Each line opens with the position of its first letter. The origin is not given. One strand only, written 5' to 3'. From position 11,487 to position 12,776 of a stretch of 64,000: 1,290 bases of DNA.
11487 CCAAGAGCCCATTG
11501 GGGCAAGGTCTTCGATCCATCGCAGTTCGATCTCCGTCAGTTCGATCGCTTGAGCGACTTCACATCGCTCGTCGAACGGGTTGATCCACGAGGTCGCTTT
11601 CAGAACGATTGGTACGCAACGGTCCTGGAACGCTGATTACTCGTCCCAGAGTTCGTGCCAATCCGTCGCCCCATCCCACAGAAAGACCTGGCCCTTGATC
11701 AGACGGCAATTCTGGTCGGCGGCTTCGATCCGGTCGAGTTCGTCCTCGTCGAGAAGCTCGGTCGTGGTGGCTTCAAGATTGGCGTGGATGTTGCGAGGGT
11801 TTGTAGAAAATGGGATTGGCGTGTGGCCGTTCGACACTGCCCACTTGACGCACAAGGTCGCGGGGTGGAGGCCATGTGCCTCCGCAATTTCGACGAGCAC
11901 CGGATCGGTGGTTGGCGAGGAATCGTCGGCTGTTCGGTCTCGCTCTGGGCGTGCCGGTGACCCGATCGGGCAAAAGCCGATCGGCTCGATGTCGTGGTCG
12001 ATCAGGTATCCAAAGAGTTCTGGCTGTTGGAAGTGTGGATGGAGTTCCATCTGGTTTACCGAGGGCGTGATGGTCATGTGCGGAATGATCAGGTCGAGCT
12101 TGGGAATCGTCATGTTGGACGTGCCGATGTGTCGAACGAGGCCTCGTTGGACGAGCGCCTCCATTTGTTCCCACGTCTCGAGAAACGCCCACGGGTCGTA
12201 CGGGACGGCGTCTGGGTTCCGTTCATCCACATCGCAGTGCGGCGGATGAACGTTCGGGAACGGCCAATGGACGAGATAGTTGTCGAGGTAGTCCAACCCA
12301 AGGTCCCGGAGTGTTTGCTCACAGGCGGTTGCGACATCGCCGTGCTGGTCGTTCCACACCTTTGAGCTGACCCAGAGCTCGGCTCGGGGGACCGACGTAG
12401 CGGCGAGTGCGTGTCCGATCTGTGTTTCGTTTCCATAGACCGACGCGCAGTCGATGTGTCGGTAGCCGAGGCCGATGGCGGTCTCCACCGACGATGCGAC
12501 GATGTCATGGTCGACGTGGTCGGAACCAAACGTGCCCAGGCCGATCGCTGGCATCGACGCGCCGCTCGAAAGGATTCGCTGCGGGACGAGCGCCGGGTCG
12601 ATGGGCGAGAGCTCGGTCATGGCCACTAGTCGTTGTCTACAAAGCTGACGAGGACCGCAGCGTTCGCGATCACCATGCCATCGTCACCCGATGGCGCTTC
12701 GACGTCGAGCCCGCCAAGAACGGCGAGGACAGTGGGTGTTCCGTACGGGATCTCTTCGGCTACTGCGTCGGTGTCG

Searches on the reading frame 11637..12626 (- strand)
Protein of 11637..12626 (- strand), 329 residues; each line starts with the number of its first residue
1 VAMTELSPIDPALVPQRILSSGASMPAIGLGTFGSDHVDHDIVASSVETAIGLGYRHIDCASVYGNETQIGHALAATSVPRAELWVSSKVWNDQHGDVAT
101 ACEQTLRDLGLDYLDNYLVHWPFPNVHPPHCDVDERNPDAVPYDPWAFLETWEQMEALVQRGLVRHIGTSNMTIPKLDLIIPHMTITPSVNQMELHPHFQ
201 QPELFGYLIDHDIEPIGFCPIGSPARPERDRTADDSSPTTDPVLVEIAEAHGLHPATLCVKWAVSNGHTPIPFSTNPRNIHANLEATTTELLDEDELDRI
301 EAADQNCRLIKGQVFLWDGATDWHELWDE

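Call 23: search_protein_families(library=pfam, proteins=[window:11637-12626:-])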
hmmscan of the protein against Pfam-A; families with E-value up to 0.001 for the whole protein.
window:11637-12626:- (329 aa): 1 family
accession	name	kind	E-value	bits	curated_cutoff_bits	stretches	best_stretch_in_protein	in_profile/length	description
PF00248.27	Aldo_ket_red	-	3.1e-51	174.6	24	1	28-304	2-290/291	Aldo/keto reductase family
